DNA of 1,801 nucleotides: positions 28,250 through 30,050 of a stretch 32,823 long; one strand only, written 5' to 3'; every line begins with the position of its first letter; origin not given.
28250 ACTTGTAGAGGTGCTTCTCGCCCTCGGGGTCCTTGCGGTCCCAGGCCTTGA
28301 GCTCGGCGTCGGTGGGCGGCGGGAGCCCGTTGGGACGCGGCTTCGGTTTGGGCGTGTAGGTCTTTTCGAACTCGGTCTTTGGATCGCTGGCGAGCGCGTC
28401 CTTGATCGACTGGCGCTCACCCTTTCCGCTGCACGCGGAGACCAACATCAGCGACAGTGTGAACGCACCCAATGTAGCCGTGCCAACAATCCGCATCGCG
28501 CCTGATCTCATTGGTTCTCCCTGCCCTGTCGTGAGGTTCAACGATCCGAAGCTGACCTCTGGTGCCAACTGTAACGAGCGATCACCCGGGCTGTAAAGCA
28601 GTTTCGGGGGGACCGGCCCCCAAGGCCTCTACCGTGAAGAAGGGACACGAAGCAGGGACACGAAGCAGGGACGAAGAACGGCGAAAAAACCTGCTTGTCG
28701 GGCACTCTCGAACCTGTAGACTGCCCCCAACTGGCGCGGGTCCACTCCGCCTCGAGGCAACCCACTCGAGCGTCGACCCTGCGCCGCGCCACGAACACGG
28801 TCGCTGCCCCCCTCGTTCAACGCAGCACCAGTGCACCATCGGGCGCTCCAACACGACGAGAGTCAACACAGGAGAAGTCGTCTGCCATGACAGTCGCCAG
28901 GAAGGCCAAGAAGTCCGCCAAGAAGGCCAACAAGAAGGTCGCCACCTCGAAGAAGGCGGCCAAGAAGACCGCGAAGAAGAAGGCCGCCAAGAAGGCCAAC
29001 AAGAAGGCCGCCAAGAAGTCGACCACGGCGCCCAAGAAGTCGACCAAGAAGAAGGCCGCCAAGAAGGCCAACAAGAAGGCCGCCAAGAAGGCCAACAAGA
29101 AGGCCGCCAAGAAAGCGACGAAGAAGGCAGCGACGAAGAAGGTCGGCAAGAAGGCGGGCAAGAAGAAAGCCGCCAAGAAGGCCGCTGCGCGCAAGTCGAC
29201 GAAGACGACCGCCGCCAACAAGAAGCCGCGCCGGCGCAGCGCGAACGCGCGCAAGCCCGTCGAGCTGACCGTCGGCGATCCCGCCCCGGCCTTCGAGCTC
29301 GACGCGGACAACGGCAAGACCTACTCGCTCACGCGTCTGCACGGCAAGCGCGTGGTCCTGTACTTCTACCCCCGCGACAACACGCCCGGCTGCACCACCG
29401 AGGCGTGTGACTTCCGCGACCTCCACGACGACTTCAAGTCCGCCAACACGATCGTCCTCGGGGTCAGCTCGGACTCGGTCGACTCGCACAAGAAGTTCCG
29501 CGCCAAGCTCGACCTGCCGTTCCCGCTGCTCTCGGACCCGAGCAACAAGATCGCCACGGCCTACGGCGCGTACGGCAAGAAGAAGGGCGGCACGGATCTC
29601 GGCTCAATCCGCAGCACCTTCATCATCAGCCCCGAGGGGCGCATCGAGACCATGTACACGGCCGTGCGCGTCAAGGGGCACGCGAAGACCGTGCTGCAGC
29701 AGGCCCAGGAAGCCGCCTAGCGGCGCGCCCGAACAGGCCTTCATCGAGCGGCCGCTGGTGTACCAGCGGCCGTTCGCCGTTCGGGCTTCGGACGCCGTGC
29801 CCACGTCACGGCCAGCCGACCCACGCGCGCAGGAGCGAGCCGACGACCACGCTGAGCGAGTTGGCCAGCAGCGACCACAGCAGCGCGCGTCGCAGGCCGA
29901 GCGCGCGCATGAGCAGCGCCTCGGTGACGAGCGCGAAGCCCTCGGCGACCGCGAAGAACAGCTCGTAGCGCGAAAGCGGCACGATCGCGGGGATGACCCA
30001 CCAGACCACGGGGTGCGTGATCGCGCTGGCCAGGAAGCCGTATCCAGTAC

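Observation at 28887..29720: Bcp peroxiredoxin carrying a histone-H1-like Lys/Ala-repeat N-terminal tail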

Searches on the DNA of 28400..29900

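Call 39: search_rna_families(source=window, start=28400, end=29900, threshold=evalue, max_evalue=1)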
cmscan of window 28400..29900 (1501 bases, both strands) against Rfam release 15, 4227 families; matches with E-value up to 1: 0.
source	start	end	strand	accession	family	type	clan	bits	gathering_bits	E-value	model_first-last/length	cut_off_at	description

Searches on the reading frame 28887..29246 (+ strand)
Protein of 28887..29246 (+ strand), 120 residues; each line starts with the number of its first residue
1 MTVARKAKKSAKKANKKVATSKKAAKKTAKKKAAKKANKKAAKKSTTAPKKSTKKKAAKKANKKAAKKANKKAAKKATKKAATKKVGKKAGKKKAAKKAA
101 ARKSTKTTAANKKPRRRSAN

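Call 31: find_homologous_proteins(query=window:28887-29246:+, max_evalue=0.001)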
Query window:28887-29246:+: 8000 candidates shared short words with the query, none scored E <= 0.001.
